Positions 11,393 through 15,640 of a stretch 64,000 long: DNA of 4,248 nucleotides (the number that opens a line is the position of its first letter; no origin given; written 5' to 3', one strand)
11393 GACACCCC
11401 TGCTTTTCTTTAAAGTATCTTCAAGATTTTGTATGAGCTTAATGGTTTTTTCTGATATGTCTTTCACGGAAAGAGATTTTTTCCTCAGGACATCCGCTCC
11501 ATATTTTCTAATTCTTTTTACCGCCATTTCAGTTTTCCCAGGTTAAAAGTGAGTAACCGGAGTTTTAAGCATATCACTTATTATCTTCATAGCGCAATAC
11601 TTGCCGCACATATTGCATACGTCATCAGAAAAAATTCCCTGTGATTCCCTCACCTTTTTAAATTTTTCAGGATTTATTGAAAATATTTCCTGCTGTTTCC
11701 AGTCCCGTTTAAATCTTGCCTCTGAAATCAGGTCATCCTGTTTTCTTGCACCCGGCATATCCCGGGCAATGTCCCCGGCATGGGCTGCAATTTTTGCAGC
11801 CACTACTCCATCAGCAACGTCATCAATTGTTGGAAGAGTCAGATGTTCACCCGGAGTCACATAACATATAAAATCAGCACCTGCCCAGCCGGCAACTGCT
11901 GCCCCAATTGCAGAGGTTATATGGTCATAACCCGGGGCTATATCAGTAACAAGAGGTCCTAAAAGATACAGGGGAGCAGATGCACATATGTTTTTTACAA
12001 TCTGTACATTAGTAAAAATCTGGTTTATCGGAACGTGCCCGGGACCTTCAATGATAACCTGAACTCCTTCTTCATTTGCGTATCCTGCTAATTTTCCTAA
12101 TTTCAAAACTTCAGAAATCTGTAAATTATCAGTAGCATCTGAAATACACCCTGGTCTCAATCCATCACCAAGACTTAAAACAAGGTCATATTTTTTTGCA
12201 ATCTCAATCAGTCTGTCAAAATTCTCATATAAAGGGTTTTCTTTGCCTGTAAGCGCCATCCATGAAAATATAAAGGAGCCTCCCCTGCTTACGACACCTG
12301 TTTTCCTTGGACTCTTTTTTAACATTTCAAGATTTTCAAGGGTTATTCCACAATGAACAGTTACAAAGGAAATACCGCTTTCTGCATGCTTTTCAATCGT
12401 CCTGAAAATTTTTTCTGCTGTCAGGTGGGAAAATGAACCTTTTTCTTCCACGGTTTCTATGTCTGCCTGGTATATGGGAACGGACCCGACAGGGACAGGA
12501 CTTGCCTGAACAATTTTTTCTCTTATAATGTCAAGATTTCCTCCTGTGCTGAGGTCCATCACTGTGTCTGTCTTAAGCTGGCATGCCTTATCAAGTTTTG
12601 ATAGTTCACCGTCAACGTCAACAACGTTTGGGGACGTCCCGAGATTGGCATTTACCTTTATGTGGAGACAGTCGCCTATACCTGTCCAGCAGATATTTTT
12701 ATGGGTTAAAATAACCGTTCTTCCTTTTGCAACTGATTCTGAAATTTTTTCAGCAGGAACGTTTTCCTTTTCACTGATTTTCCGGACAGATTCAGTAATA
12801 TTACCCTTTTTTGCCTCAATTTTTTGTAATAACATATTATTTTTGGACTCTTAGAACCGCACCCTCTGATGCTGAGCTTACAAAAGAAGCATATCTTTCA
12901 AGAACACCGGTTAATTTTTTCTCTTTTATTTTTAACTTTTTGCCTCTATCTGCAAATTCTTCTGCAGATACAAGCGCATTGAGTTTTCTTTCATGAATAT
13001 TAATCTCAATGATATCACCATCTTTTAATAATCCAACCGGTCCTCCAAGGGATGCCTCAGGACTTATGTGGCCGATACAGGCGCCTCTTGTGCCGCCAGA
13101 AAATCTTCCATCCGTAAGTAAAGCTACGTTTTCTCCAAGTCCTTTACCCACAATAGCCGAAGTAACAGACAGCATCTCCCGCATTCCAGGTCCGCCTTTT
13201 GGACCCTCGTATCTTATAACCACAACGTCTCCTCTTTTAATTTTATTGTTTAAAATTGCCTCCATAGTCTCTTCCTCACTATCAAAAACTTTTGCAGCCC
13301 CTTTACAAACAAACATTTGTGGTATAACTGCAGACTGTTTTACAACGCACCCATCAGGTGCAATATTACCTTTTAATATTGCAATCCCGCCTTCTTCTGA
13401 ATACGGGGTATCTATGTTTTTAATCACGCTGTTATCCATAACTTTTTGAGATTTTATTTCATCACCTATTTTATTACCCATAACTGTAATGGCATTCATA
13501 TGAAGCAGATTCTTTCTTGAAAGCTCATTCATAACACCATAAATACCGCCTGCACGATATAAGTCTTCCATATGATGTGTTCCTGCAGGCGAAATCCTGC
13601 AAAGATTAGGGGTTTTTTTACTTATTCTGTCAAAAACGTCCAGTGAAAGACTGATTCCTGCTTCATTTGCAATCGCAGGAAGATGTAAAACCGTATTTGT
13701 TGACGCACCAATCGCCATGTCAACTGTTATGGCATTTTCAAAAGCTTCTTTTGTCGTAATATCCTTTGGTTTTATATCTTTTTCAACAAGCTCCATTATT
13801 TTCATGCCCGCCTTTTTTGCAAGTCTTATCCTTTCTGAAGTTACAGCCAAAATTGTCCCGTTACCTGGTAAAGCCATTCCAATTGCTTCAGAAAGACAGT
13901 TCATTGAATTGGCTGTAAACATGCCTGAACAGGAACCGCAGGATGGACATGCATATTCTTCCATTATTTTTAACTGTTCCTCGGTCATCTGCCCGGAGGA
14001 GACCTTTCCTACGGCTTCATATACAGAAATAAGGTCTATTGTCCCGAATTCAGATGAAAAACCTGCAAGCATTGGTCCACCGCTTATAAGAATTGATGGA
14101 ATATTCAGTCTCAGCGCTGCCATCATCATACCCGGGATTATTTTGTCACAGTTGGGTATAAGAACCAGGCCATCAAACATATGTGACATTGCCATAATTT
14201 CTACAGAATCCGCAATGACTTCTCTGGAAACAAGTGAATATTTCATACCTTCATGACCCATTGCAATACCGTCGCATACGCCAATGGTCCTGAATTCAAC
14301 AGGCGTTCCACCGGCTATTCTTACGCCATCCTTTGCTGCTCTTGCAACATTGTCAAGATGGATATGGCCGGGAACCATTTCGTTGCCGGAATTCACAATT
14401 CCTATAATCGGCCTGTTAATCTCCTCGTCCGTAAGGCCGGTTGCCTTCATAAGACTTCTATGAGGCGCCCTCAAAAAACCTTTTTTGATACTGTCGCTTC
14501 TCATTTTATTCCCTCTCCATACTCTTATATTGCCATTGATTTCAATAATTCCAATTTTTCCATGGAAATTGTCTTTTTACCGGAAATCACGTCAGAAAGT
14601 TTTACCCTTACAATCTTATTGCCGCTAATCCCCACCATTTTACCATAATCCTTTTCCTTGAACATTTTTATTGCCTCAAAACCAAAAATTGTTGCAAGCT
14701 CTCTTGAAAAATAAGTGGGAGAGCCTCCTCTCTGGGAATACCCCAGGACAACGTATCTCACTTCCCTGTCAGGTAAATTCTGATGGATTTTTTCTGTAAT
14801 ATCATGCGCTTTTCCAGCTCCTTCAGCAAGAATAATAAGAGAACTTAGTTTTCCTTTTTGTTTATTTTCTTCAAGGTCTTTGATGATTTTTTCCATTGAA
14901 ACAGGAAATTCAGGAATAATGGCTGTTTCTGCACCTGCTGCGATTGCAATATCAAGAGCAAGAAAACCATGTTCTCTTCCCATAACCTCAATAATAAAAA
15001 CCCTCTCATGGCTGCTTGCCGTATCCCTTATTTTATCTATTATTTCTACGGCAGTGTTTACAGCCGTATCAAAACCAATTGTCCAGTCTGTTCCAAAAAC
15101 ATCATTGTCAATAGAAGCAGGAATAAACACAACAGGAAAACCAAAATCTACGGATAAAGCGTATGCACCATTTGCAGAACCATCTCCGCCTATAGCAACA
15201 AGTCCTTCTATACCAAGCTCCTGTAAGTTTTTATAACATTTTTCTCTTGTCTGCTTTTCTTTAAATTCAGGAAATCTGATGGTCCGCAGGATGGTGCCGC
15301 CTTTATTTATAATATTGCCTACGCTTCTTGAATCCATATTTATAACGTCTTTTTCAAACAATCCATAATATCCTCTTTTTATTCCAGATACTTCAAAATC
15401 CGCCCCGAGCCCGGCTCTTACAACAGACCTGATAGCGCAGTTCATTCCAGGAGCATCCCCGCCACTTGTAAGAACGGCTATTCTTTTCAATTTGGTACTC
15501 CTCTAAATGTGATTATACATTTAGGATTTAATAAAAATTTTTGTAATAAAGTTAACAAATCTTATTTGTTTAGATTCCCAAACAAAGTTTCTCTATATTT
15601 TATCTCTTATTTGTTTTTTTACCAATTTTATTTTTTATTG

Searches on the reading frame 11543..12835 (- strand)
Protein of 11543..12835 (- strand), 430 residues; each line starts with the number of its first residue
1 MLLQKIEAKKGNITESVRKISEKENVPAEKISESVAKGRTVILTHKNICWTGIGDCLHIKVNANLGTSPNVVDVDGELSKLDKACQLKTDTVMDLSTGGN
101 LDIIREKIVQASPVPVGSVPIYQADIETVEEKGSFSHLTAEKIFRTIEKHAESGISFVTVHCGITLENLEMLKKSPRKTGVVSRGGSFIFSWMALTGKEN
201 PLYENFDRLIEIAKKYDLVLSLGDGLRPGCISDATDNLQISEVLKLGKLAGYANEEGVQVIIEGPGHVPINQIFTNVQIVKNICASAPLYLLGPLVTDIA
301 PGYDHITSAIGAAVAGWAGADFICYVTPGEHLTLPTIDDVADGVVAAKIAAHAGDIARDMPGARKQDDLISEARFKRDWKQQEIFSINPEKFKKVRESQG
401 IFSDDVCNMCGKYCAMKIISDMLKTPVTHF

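Call 60: search_protein_families(library=pfam, proteins=[window:11543-12835:-], max_evalue=0.0001)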
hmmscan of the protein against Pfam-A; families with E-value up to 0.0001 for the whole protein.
window:11543-12835:- (430 aa): 1 family
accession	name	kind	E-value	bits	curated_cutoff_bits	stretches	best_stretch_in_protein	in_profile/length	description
PF01964.24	ThiC_Rad_SAM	-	4.6e-177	589.4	25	1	7-420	5-419/420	Radical SAM ThiC family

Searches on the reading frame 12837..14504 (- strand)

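Call 60: search_protein_families(library=pfam, proteins=[window:12837-14504:-], max_evalue=0.0001)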
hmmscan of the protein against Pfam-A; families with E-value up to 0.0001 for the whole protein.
window:12837-14504:- (555 aa): 2 families
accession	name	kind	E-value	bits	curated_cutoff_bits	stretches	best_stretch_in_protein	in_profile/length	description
PF00920.27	ILVD_EDD_N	-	2.6e-141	470.8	27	1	31-348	1-315/316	Dihydroxy-acid/6-phosphogluconate dehydratase N-terminal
PF24877.1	ILV_EDD_C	-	7.3e-78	260.8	27.7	1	360-549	2-191/191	Dihydroxy-acid/6-phosphogluconate dehydratase C-terminal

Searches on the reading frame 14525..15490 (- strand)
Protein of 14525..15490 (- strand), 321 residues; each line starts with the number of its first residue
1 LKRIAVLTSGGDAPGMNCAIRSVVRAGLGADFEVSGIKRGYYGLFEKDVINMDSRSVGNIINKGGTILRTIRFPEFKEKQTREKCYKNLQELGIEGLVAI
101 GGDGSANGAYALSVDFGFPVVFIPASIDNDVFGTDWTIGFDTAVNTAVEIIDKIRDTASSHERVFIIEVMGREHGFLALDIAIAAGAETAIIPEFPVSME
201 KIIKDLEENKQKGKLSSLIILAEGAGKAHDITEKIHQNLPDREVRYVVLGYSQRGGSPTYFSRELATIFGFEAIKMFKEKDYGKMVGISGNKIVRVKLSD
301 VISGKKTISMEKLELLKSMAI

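Call 23: search_protein_families(library=pfam, proteins=[window:14525-15490:-], max_evalue=0.01)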
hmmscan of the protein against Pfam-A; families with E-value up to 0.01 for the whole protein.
window:14525-15490:- (321 aa): 2 families
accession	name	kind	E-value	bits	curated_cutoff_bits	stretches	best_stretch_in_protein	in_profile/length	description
PF00365.25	PFK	-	2.1e-102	342.6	30.9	1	3-276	1-276/277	Phosphofructokinase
PF00781.29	DAGK_cat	-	0.00061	19.8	23.6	1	74-151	36-112/125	Diacylglycerol kinase catalytic domain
